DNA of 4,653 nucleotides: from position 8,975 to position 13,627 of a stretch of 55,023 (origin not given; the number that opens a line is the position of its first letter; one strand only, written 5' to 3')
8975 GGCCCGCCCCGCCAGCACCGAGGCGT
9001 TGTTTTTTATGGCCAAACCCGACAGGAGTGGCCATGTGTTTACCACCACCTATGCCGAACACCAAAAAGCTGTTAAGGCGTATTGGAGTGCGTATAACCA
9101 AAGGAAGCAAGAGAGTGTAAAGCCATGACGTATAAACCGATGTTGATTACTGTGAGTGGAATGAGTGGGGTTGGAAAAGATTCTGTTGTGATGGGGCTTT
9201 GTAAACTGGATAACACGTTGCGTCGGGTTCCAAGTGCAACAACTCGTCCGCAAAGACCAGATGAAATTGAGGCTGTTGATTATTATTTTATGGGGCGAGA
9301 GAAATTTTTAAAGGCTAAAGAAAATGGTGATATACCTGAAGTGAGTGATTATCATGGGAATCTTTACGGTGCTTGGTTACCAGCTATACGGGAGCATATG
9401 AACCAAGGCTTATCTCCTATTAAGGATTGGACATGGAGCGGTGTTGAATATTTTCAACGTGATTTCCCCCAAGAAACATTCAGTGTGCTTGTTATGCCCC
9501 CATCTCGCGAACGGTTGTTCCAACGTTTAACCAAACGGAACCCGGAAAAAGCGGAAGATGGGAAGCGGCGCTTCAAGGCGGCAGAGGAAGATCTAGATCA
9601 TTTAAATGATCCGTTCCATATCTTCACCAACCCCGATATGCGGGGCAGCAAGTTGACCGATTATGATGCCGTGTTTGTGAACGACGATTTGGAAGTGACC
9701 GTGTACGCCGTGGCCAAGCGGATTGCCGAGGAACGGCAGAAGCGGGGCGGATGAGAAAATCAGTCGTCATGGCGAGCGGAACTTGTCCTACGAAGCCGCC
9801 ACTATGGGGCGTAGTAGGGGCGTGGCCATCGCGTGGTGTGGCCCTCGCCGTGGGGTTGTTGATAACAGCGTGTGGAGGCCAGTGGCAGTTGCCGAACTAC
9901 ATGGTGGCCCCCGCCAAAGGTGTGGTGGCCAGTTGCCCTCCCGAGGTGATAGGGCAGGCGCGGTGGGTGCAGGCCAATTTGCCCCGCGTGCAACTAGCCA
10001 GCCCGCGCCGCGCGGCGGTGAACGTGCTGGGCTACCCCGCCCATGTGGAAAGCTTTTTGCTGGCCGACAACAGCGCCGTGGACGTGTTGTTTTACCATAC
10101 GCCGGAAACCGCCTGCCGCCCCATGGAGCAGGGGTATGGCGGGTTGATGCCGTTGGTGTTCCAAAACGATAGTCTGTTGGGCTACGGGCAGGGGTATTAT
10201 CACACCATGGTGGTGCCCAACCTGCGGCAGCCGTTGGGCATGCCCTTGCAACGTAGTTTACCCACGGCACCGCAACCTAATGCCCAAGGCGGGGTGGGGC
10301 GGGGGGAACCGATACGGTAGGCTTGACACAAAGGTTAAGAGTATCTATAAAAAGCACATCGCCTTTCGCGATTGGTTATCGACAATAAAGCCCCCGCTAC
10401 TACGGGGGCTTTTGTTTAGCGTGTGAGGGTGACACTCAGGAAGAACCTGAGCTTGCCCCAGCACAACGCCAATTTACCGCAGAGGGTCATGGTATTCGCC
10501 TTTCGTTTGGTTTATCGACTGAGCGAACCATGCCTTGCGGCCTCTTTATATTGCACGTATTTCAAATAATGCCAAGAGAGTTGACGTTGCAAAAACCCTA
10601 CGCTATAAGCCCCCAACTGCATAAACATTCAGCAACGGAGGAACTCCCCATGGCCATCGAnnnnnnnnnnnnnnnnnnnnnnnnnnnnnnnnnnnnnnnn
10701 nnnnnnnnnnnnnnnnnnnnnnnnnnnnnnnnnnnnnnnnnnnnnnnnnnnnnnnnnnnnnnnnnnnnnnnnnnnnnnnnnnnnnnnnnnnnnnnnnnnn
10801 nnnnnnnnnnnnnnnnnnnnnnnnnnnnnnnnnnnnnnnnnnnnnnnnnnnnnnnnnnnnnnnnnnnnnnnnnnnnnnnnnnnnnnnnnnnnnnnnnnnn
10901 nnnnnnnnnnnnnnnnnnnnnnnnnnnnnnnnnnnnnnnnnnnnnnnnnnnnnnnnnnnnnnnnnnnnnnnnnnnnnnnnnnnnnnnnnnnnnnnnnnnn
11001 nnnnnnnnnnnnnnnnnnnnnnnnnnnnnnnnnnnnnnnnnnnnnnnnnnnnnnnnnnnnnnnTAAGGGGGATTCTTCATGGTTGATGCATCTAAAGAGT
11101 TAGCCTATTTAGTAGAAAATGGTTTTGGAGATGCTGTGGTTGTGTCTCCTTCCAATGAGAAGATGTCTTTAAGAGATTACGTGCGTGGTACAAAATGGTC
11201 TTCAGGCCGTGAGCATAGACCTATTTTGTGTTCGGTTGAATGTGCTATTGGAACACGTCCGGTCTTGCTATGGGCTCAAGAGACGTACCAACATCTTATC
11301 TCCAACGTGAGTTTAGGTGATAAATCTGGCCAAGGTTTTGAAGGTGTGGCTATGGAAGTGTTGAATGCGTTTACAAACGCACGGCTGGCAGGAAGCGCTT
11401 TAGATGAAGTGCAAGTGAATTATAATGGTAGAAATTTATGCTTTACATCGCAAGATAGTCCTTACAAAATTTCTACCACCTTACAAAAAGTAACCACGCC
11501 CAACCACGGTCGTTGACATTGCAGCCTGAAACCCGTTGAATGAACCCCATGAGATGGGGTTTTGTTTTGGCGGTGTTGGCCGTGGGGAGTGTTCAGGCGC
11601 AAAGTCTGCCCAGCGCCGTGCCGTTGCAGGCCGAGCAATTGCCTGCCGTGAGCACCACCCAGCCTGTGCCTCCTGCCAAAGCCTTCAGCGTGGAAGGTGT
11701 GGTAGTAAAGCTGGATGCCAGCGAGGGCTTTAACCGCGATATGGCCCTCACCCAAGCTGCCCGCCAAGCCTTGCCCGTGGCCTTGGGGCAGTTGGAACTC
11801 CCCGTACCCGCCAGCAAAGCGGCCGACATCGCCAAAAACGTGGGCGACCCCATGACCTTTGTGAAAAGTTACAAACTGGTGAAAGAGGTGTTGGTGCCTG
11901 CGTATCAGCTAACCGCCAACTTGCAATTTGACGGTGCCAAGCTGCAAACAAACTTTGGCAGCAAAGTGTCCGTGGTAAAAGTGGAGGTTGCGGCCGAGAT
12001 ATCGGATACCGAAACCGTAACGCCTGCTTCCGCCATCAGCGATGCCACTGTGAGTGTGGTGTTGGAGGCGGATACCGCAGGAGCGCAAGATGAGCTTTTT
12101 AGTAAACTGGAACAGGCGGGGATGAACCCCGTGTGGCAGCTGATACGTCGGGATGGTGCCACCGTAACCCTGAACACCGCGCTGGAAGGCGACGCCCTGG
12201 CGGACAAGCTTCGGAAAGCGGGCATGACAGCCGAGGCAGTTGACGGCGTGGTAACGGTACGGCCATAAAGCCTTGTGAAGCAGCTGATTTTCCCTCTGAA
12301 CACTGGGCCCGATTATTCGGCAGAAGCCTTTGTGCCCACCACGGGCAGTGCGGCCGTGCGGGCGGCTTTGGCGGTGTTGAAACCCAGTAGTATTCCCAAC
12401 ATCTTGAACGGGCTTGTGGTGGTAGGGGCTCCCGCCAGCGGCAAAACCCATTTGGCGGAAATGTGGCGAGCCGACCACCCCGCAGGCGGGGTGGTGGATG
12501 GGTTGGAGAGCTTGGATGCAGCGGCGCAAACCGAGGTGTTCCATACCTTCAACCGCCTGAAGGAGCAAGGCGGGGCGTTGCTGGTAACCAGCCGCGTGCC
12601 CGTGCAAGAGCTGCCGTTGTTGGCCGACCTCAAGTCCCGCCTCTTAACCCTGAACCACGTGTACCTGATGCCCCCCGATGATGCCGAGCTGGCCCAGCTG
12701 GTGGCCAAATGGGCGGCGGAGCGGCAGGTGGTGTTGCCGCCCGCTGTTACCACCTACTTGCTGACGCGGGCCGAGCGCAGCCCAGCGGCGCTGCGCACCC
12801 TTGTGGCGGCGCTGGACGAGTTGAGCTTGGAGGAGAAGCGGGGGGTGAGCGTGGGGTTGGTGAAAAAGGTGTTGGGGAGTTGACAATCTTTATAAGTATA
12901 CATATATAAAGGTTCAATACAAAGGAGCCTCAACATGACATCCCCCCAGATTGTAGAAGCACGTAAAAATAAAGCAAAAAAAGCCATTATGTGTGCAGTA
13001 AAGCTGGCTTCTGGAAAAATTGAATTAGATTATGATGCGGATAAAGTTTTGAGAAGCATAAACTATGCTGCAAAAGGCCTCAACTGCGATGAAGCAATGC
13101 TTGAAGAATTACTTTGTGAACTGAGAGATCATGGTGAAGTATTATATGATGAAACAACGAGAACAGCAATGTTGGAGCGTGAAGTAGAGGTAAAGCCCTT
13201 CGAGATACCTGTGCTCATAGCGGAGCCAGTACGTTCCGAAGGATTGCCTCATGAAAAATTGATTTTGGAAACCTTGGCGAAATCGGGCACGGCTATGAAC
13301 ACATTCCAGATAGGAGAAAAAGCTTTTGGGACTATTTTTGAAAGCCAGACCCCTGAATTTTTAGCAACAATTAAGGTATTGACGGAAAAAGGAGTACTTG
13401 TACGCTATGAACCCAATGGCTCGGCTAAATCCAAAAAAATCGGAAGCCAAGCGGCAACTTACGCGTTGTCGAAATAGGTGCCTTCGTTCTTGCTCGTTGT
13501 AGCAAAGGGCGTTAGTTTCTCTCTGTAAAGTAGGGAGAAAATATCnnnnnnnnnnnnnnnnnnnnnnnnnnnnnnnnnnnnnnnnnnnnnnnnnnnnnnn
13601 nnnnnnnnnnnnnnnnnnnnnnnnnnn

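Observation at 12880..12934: Near-consensus promoters with an AGTATAC box that start in or beside the upstream stop codon and drive AT-rich ORFans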

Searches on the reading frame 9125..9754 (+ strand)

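Call 10: search_protein_families(library=pfam, proteins=[window:9125-9754:+], max_evalue=0.1)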
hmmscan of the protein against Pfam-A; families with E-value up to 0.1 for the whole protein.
window:9125-9754:+ (209 aa): 3 families
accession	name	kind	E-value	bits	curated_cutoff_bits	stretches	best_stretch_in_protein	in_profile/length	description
PF00625.27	Guanylate_kin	-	5.1e-23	82.2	25.2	1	7-199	4-178/182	Guanylate kinase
PF13671.12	AAA_33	-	0.046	14.5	27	0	7-155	1-131/143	AAA domain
PF20953.2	Caud_bapl16_3rd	-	0.064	13.6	27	0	57-89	25-55/84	Phage tail base-plate attachment protein C-terminal insertion domain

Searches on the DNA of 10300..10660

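Call 80: search_rna_families(source=window, start=10300, end=10660, threshold=evalue, max_evalue=1)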
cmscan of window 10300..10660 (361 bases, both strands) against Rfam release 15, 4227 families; matches with E-value up to 1: 4.
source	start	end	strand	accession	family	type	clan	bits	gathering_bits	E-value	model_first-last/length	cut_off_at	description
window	10384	10440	-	RF00512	Leu_leader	Cis-reg; leader;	-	26.6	50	0.0015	1-148/148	no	Leucine operon leader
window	10373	10500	-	RF02502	Atu_C8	Gene; sRNA;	-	19.2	50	0.24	1-122/122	no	Rhizobiales sRNA Atu_C8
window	10346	10418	+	RF01859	Phe_leader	Cis-reg; leader;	-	19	55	0.92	1-125/125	no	Phenylalanine leader peptide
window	10381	10483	-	RF00506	Thr_leader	Cis-reg; leader;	-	16.9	55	0.91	1-118/118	no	Threonine operon leader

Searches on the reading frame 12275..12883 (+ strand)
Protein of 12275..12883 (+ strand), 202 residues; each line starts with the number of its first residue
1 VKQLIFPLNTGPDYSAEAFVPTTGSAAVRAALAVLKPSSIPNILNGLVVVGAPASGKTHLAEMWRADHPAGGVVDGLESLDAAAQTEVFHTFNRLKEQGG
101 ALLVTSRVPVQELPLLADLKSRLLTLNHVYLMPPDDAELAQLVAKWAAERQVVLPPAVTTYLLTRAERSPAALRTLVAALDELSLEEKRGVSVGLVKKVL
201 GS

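Call 86: search_protein_families(library=ncbifam, proteins=[window:12275-12883:+], max_evalue=0.01)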
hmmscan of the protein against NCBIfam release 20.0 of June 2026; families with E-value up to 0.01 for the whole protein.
window:12275-12883:+ (202 aa): 9 families
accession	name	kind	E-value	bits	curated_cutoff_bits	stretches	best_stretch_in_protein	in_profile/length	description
TIGR03420.1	DnaA_homol_Hda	equivalog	8.5e-34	117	194.8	1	73-200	95-225/226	DnaA regulatory inactivator Hda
NF006571.0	PRK09087.1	equivalog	5.5e-28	98.3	297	1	27-200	29-220/228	DnaA regulatory inactivator HdaA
NF051883.1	DnaARegInactHdaA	equivalog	2.7e-18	66.4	300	2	84-201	105-223/229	DnaA regulatory inactivator HdaA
NF005149.0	PRK06620.1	equivalog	3.9e-17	62.3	316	1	78-200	93-214/221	hypothetical protein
NF006485.0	PRK08903.1-5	equivalog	2.1e-12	47.2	289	1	66-200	86-225/233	DnaA regulatory inactivator Hda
NF005982.0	PRK08084.1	equivalog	1.4e-11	44.4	268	1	84-200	115-233/235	DnaA inactivator Hda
TIGR00362.1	DnaA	equivalog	3.2e-11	43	343.9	1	83-185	217-317/437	chromosomal replication initiator protein DnaA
NF006486.0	PRK08903.1-6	equivalog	1.7e-09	37.6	307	1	74-200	89-216/222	DnaA regulatory inactivator Hda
NF009087.0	PRK12422.1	equivalog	3e-07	30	657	1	79-185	215-319/455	chromosomal replication initiator protein DnaA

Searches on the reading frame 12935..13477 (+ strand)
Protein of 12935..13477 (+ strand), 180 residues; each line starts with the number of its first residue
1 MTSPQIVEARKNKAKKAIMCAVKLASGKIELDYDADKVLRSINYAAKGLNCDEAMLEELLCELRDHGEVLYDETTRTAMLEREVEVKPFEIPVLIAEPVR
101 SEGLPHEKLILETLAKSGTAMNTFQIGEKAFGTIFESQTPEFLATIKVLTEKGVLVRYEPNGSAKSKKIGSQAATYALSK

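Call 10: search_protein_families(library=pfam, proteins=[window:12935-13477:+], max_evalue=0.1)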
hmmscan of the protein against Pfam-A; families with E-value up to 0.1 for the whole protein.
window:12935-13477:+ (180 aa): 1 family
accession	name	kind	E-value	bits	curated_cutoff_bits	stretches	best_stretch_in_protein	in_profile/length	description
PF05335.18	DUF745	-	0.066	13.4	33.3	1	12-80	21-88/183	Protein of unknown function (DUF745)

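Call 11: find_encoding_contigs(protein=window:12935-13477:+, flank=10000, max_places=10)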
Protein window:12935-13477:+ (180 aa): 1 contig read that carries it; 1 place shown.
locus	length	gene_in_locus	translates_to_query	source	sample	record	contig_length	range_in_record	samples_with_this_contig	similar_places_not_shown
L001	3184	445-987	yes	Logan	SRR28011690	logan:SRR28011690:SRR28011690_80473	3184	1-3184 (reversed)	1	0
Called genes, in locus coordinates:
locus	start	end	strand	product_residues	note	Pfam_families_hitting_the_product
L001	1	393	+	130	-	?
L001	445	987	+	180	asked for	-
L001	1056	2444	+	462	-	PF00089:Trypsin, PF13365:Trypsin_2, PF00595:PDZ, PF13180:PDZ_2, PF17820:PDZ_6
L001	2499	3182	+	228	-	?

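Call 20: find_homologous_proteins(query=window:12935-13477:+, max_evalue=0.001)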
Query window:12935-13477:+ (180 aa): 2 proteins with E <= 0.001 among 215 candidates.
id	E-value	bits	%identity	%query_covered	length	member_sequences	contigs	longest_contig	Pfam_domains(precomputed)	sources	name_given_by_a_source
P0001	1.1e-109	381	100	100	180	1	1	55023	-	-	-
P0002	1.0e-57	213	61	100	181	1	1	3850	-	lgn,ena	-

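Call 21: find_encoding_contigs(protein=P0002, flank=10000, max_places=10)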
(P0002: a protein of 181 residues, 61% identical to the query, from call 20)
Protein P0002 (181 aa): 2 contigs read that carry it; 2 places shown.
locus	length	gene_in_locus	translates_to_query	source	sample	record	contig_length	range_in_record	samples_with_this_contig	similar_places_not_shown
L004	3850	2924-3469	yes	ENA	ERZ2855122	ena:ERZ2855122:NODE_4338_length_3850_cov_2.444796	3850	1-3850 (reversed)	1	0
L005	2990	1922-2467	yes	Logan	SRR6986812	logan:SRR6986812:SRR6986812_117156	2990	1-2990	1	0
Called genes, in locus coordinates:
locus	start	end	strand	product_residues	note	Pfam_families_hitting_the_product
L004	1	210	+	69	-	?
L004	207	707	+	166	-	-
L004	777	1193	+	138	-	PF00334:NDK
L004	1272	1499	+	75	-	-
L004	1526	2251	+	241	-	-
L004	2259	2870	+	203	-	PF00308:Bac_DnaA (faint), PF22688:Hda_lid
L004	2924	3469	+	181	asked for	-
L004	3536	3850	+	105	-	?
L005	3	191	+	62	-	?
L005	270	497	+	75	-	-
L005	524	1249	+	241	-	-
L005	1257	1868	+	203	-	PF00308:Bac_DnaA (faint), PF22688:Hda_lid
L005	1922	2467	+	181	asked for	-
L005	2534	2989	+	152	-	?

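Call 50: predict_structure(alignment_id=A1)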
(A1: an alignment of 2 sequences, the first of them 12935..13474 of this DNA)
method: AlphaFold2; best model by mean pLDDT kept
length: 180 residues; sequences in the alignment: 2
mean_pLDDT: 64.6   pTM: 0.42
mean pLDDT of the five models: 64.6, 57.6, 54.9, 54.0, 49.7
residues with pLDDT >= 90: 0; 70-90: 83; 50-70: 58; < 50: 39
segments of 3 or more residues with pLDDT < 50: 83-101, 118-120, 129-133, 161-171
pLDDT, mean of each block of 10 residues (from residue 1): 74 83 73 72 77 85 83 80 41 33 63 58 55 54 72 65 36 59
secondary structure, 60 per line:
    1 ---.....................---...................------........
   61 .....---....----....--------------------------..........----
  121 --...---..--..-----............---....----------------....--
elements in order: H4-24 E28-30 H31-46 H53-65 E69-72 E77-80 H107-116 E123-125 H140-151 E155-158 E175-178

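Call 51: search_protein_representatives(alignment_id=A1)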
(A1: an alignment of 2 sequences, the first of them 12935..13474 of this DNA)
Query: 2 sequences, 181 profile positions. Proteins with E-value up to 0.001 (for the whole library): 1; up to 1e-10: 1; up to 1e-30: 1. The best 1 are listed.
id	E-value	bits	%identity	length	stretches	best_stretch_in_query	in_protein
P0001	3.0e-106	369.5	-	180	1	1-181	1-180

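Call 54: search_protein_families(library=phrogs, proteins=[window:12935-13477:+], max_evalue=0.01)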
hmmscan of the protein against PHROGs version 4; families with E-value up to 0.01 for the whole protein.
window:12935-13477:+ (180 aa): 0 families

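Call 55: search_protein_families(library=padloc, proteins=[window:12935-13477:+], max_evalue=0.01)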
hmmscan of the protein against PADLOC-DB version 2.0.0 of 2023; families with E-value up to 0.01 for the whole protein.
window:12935-13477:+ (180 aa): 1 family
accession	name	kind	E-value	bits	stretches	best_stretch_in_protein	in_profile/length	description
PDLC02703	PbeA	-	0.0052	13.4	1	31-111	69-145/626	PbeA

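Call 56: fold_search(model_id=the predicted structure, library=pdb)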
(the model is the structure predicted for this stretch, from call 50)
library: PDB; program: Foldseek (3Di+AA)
matches with E <= 10: 867; with E <= 0.001: 0
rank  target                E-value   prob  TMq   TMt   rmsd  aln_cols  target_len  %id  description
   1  3cuq_C                6.1e-03  0.99  0.35  0.36  15.1       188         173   11  Integrated structural and functional model of the human ESCRT-II complex (released 2008-11-04)
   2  6v9i_C                1.7e-02  1.00  0.34  0.09   2.7        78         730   20  cryo-EM structure of Cullin5 bound to RING-box protein 2 (Cul5-Rbx2) (released 2020-04-29)
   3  3o2p_E                3.7e-02  1.00  0.35  0.66   2.7        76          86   10  A Dual E3 Mechanism for Rub1 Ligation to Cdc53: Dcn1(P)-Cdc53(WHB) (released 2010-09-15)
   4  2do7_MODEL_1_A        5.6e-02  1.00  0.34  0.55   3.1        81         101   12  Solution structure of the winged helix-turn-helix motif of human CUL-4B (released 2007-04-17)
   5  7dg2_C                6.0e-02  0.47  0.29  0.26  16.0       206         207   11  Nse1-Nse3-Nse4 complex (released 2021-05-26)
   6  8ij1_A                6.4e-02  1.00  0.33  0.09   3.1        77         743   14  Protomer 1 and 2 of the asymmetry trimer of the Cul2-Rbx1-EloBC-FEM1B ubiquitin ligase complex (released 2024-02-28)
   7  7oni_C                6.4e-02  1.00  0.32  0.11   3.1        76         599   20  Structure of Neddylated CUL5 C-terminal region-RBX2-ARIH2* (released 2021-09-15)
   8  1iuy_MODEL_1_A        6.8e-02  1.00  0.33  0.60   2.8        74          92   11  Solution structure of the cullin-3 homologue (released 2003-10-07)
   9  3dqv_C                7.2e-02  1.00  0.34  0.17   2.9        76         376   18  Structural Insights into NEDD8 Activation of Cullin-RING Ligases: Conformational Control of Conjugation (released 2008-09-30)
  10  8as8_C                7.2e-02  0.18  0.19  0.18  14.1       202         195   13  E. coli Wadjet JetABC monomer (released 2022-12-14)
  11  3o6b_B                7.7e-02  1.00  0.32  0.73   2.7        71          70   11  A Dual E3 Mechanism for Rub1 Ligation to Cdc53: Dcn1(P)-Cdc53(WHB) low resolution (released 2010-09-15)
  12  9oma_B                8.2e-02  0.99  0.32  0.09   3.4        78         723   22  Cryo-EM structure of PCMTD1-ELOBC-CUL5-RBX2 (CRL5-PCMTD1) (released 2025-06-04)
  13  8dk1_E                8.2e-02  0.28  0.23  0.23  13.3       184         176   12  CryoEM structure of JetABC (head construct) from Pseudomonas aeruginosa PA14 (released 2022-10-05)
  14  9f26_C                8.7e-02  1.00  0.33  0.68   2.7        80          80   20  Crystal structure of the PriS_PriL-Rpa2WH ternary complex from P. abyssi (released 2024-12-04)
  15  9lxd_B                9.2e-02  0.99  0.31  0.68   2.6        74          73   19  Structure of DNA-free MCM SH at 3.2 Angstroms resolution (released 2026-02-18)
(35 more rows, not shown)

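Call 86: search_protein_families(library=ncbifam, proteins=[window:12935-13477:+], max_evalue=0.01)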
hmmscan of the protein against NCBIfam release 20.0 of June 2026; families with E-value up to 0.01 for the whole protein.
window:12935-13477:+ (180 aa): 0 families
